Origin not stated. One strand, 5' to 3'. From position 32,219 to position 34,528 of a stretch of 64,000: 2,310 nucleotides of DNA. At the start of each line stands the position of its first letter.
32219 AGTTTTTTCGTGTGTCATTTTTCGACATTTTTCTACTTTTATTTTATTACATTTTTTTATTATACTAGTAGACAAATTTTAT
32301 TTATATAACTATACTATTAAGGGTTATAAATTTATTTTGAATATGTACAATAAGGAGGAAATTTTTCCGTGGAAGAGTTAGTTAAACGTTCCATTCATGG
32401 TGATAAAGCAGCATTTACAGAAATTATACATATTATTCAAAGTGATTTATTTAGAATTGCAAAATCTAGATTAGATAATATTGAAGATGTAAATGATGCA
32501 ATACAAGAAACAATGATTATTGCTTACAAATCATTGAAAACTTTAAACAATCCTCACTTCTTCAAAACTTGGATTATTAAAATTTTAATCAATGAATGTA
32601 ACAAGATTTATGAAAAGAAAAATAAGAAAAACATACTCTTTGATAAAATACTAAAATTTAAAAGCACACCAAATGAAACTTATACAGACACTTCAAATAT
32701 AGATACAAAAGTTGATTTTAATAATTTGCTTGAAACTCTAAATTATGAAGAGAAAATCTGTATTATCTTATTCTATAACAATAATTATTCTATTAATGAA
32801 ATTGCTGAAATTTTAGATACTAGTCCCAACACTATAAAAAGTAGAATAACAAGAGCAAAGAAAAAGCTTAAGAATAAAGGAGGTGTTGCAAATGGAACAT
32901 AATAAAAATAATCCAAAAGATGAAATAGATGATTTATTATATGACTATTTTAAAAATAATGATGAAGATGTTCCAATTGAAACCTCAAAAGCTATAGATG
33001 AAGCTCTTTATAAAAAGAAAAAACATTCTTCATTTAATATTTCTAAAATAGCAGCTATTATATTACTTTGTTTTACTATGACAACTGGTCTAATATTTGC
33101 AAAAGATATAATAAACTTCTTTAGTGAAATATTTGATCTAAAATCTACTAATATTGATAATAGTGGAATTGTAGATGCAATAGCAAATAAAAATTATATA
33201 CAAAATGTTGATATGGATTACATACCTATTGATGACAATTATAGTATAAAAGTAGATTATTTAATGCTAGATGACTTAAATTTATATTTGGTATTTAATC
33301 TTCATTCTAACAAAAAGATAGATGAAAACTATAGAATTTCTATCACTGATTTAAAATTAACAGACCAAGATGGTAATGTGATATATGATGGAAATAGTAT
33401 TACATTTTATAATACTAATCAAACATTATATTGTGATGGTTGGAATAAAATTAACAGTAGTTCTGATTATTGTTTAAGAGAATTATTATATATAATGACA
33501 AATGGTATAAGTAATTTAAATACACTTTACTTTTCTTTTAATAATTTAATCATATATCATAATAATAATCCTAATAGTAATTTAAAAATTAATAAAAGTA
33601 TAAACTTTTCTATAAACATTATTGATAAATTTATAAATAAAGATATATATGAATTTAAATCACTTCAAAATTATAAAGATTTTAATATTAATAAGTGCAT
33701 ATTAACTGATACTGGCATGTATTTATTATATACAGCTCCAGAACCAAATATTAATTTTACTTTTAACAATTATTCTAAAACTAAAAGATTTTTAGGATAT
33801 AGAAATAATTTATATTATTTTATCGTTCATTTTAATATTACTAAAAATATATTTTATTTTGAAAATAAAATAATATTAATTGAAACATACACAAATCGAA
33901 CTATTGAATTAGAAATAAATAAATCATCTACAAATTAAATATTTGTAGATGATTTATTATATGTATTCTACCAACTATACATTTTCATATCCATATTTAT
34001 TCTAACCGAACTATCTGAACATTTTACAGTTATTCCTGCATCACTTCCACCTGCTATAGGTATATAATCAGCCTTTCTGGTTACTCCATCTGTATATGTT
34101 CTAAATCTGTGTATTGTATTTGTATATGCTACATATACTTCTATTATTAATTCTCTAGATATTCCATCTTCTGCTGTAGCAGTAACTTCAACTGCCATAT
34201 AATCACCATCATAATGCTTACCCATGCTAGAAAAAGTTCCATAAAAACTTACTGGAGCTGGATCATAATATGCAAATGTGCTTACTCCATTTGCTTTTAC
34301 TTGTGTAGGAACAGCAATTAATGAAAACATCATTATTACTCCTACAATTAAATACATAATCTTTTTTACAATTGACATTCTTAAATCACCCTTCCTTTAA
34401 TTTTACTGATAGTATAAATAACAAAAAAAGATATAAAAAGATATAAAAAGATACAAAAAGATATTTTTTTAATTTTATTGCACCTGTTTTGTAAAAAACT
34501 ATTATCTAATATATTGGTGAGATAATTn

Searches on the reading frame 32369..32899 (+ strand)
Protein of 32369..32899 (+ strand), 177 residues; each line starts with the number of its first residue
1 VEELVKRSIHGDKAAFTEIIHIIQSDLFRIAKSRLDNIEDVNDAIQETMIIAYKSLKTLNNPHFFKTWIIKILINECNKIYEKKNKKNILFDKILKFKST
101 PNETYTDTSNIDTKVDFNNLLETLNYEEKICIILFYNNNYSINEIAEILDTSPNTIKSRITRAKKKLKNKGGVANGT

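Call 3: search_protein_families(library=pfam, proteins=[window:32369-32899:+], max_evalue=1)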
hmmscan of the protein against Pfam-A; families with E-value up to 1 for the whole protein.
window:32369-32899:+ (177 aa): 22 families
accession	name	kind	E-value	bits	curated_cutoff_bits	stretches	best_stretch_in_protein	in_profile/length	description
PF08281.18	Sigma70_r4_2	-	3.4e-13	49.5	25.7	1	118-167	5-54/54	Sigma-70, region 4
PF04542.20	Sigma70_r2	-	1.5e-10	41.2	24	1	24-84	6-68/71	Sigma-70 region 2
PF04545.22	Sigma70_r4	-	6.7e-09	35.6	24.1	1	120-168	1-49/50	Sigma-70, region 4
PF07638.17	Sigma70_ECF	-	1.1e-06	29.1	21.1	2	3-55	6-56/185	ECF sigma factor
PF13936.12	HTH_38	-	0.00026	21.1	27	1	124-157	5-38/44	Helix-turn-helix domain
PF04297.20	UPF0122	-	0.00031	21.4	22.7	1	131-168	25-62/101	Putative helix-turn-helix protein, YlxM / p13 like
PF13384.12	HTH_23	-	0.0009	19.4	24.6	1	127-161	5-39/50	Homeodomain-like domain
PF00196.25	GerE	-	0.0012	18.9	23.5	1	141-170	19-48/57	Bacterial regulatory proteins, luxR family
PF13556.12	HTH_30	-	0.0016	18.6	27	1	135-165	8-38/59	PucR C-terminal helix-turn-helix domain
PF13412.12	HTH_24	-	0.0021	18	21.9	1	132-165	10-43/48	Winged helix-turn-helix DNA-binding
PF13518.12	HTH_28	-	0.0026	18.3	25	1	128-160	1-33/52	Helix-turn-helix domain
PF06056.18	Terminase_5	-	0.0041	17.5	20.3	1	133-165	7-39/58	Putative ATPase subunit of terminase (gpP-like)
PF04967.18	HTH_10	-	0.0075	16.5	23.1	1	140-167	24-51/53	HTH DNA binding domain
PF09824.15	ArsR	-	0.011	15.9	28.6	1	122-171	105-152/159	ArsR transcriptional regulator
PF14493.12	HTH_40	-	0.014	16.1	27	1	136-166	9-39/89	Helix-turn-helix domain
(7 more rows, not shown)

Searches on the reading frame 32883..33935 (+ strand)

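Call 3: search_protein_families(library=pfam, proteins=[window:32883-33935:+], max_evalue=1)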
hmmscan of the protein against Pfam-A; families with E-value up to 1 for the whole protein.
window:32883-33935:+ (351 aa): 2 families
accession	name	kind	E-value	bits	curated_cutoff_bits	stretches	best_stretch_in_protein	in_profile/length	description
PF13786.12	DUF4179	-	1.4e-07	32.3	30.1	1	46-141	2-93/94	Domain of unknown function (DUF4179)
PF10125.14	NADHdeh_related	-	0.094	12.5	27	1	29-108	45-118/218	NADH dehydrogenase I, subunit N related protein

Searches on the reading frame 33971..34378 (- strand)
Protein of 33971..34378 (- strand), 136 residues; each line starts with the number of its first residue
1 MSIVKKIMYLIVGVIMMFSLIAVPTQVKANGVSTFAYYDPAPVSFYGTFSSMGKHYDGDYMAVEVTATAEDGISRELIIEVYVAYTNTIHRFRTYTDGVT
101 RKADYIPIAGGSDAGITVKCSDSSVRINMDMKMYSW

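Call 3: search_protein_families(library=pfam, proteins=[window:33971-34378:-], max_evalue=1)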
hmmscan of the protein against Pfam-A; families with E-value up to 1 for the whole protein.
window:33971-34378:- (136 aa): 0 families
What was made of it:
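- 33968..34378 (-): 136-aa secreted protein (signal peptide ending ...VKA/NG), transcribed divergently. Putative target gene. It has no Pfam family (call 3).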

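Call 4: search_protein_families(library=ncbifam, proteins=[window:33971-34378:-], max_evalue=1)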
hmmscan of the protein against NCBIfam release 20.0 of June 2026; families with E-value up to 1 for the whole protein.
window:33971-34378:- (136 aa): 3 families
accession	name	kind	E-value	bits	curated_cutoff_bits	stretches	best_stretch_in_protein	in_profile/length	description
NF041592.1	carboxyl_red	equivalog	0.00095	16.9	1300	1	26-101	1007-1083/1160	carboxylic acid reductase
NF058648.1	ECF_sub_HI1622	equivalog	0.14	12.1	100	1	18-59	2-43/180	NikL family nickel/cobalt ECF transporter subunit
NF053819.1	EF0750_LPXTG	subfamily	0.18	12.3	47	1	5-48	2-43/105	EF2685/EF0750 family sortase-dependent surface protein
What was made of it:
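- Closest known: Spo0A. Different: It scores far below the equivalog cut-off (call 4).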

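Call 87: find_homologous_proteins(query=window:33971-34378:-, max_evalue=0.001)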
Query window:33971-34378:- (136 aa): 45 proteins with E <= 0.001 among 47 candidates.
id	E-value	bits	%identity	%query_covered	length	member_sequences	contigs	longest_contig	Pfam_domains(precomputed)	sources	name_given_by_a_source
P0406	2.3e-81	288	96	100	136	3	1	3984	-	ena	-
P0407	4.6e-80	284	95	100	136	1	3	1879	-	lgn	-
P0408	1.2e-73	263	89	100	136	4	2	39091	-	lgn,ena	-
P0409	4.1e-72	258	88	100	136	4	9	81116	-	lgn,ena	-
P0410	1.1e-71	257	86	100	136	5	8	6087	-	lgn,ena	-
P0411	5.4e-71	254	87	100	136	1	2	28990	-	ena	-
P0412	7.4e-71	254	85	100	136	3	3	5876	-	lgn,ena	-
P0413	1.5e-70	253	85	100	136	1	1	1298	-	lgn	-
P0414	2.0e-70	253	87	100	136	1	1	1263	-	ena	-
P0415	6.5e-70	251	85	100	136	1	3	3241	-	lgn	-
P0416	4.8e-69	248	82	100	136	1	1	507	-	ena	-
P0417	8.2e-69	247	85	100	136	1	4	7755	-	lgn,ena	-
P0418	2.2e-68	246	82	100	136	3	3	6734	-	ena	-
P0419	4.7e-68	245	82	100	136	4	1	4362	-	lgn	-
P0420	1.1e-67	244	89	92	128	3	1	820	-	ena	-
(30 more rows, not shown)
